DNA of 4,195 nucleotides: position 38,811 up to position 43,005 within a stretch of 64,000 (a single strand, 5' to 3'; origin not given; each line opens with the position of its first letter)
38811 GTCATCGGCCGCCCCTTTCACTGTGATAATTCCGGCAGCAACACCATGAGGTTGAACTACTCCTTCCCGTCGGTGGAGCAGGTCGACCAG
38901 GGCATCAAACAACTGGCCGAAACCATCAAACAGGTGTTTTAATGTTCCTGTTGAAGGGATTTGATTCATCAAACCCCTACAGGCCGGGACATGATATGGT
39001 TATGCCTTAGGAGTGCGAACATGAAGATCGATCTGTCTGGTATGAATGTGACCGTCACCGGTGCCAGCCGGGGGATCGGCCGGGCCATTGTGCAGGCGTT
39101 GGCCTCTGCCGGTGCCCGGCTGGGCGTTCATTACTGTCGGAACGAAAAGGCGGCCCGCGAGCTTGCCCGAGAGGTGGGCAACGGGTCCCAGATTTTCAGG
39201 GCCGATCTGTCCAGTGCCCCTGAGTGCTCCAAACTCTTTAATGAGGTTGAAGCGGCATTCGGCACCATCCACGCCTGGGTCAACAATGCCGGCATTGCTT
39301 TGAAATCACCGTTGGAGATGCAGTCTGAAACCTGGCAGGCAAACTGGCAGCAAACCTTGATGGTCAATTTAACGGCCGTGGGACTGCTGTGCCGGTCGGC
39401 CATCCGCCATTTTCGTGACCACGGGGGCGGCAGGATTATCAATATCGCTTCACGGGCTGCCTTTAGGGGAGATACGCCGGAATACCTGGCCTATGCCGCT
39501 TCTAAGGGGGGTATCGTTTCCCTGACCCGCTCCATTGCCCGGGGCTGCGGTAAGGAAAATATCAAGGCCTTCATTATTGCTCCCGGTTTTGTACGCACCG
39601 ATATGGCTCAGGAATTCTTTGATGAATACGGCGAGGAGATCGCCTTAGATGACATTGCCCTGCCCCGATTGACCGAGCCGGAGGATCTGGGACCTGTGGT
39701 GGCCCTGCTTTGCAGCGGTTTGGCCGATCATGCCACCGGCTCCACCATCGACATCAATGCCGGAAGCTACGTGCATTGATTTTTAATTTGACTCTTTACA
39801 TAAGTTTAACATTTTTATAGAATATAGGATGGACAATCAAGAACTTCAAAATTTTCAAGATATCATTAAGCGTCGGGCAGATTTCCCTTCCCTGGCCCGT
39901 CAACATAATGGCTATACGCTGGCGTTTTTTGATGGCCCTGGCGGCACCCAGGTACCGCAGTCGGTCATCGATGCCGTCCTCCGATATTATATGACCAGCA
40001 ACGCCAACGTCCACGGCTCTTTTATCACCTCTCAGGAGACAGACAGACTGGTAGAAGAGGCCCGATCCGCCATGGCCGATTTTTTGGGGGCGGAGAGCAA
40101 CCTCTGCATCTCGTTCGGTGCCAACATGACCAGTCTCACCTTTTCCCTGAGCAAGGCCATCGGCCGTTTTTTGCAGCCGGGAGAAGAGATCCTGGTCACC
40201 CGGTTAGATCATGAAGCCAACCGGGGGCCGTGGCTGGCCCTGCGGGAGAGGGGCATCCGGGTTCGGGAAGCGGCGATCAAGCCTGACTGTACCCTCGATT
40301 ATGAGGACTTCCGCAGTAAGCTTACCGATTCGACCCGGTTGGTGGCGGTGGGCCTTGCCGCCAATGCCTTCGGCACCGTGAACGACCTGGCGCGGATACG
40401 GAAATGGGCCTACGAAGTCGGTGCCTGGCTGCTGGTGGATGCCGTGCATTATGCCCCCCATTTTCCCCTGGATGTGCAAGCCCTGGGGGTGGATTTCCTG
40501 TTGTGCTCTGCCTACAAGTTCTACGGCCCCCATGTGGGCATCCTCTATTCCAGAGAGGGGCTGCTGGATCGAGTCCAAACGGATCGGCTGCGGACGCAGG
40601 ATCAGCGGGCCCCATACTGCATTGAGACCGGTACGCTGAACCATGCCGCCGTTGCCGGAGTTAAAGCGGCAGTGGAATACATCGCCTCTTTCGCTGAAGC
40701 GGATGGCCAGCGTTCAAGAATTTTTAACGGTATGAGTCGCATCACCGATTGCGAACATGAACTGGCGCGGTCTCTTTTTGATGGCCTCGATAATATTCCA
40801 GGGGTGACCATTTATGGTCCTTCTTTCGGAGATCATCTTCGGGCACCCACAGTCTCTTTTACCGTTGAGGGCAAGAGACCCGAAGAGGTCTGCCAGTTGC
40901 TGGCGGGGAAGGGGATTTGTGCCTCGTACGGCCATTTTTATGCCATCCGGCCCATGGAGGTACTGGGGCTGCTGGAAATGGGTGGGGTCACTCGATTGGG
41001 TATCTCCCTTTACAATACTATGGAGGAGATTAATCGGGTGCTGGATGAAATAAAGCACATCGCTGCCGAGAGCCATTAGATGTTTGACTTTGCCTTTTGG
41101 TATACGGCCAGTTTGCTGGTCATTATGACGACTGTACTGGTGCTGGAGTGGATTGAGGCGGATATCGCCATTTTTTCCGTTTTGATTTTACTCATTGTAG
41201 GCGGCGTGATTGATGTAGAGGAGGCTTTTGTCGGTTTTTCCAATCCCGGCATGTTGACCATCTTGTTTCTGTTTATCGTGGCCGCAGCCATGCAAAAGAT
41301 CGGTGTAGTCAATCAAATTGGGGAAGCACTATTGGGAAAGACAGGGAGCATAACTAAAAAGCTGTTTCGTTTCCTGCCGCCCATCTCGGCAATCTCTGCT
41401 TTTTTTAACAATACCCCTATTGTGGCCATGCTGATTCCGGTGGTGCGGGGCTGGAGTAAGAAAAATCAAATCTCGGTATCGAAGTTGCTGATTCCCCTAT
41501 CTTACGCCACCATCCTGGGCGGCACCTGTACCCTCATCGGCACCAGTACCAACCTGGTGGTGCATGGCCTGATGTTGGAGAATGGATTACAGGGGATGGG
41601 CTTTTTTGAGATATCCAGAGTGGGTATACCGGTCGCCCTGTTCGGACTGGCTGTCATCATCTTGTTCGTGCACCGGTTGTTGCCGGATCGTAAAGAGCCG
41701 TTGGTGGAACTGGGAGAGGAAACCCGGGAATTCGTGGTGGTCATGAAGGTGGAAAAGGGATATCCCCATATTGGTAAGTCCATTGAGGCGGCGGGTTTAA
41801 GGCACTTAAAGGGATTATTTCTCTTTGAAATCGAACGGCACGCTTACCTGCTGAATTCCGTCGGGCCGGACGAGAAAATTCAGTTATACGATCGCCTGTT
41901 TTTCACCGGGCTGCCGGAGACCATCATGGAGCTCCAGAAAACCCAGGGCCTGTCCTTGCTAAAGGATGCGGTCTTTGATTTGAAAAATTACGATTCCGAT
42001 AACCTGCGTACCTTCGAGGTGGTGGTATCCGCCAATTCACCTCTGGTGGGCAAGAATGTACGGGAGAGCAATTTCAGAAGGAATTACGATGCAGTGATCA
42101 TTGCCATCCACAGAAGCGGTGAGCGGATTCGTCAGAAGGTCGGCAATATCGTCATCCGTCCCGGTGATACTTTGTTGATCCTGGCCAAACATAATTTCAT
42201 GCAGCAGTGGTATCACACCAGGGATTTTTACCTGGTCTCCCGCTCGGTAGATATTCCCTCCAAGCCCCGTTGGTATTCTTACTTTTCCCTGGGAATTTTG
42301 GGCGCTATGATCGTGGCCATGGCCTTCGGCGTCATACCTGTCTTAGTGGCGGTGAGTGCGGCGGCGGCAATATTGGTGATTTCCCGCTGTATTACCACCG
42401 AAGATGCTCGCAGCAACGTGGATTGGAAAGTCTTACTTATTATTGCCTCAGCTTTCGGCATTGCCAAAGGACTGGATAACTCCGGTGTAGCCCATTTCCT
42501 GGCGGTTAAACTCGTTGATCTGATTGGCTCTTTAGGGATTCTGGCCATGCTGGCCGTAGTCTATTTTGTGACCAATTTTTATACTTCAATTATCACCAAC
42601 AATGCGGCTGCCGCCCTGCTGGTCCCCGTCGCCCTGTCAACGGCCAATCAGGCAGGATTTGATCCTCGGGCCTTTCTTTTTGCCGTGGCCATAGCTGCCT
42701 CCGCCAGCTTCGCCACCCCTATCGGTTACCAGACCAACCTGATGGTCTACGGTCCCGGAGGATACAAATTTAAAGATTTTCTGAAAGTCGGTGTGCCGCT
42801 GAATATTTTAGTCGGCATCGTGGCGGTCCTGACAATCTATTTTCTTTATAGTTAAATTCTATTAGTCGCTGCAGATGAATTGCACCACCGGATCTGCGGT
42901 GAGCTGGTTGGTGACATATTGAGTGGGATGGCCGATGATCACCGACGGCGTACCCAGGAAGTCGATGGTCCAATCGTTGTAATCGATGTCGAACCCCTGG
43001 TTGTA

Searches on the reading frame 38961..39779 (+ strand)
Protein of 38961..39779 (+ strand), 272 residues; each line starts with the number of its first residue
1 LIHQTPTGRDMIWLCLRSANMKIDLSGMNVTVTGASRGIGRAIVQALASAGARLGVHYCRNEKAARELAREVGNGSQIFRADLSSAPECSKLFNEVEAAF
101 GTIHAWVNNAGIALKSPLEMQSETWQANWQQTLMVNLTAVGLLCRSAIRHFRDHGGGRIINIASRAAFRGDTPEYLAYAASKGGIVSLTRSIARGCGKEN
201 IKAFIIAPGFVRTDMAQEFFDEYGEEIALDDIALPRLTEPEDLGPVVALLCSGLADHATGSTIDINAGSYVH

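Call 28: search_protein_families(library=pfam, proteins=[window:38961-39779:+], max_evalue=0.001)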
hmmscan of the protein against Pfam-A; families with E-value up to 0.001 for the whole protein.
window:38961-39779:+ (272 aa): 5 families
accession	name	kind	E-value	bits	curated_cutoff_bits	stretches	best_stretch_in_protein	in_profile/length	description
PF13561.12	adh_short_C2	-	5.8e-50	170.5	27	1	34-268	1-234/236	Enoyl-(Acyl carrier protein) reductase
PF00106.31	adh_short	-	3.2e-46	157.7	26.6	1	30-222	3-193/195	short chain dehydrogenase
PF08659.16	KR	-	6.2e-08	33.2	22.6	1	31-127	4-107/180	KR domain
PF01370.27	Epimerase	-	0.00019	21.4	20.9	1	30-129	1-92/240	NAD dependent epimerase/dehydratase family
PF13460.12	NAD_binding_10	-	0.0004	20.7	27.2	0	34-105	1-70/184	NAD(P)H-binding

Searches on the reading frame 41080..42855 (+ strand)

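Call 28: search_protein_families(library=pfam, proteins=[window:41080-42855:+], max_evalue=0.001)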
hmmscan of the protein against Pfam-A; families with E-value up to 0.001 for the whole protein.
window:41080-42855:+ (591 aa): 4 families
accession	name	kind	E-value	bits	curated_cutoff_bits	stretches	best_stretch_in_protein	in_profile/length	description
PF03600.22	CitMHS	-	4.8e-78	263.1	31.9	2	19-537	3-336/336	Citrate transporter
PF02080.26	TrkA_C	-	1.3e-21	76.7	27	2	312-371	2-60/71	TrkA-C domain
PF00939.25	Na_sulph_symp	-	6.1e-17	62.2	27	1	422-586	295-462/472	Sodium:sulfate symporter transmembrane region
PF06808.19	DctM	-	0.00042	19.7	23.8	1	398-588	215-410/413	Tripartite ATP-independent periplasmic transporter, DctM component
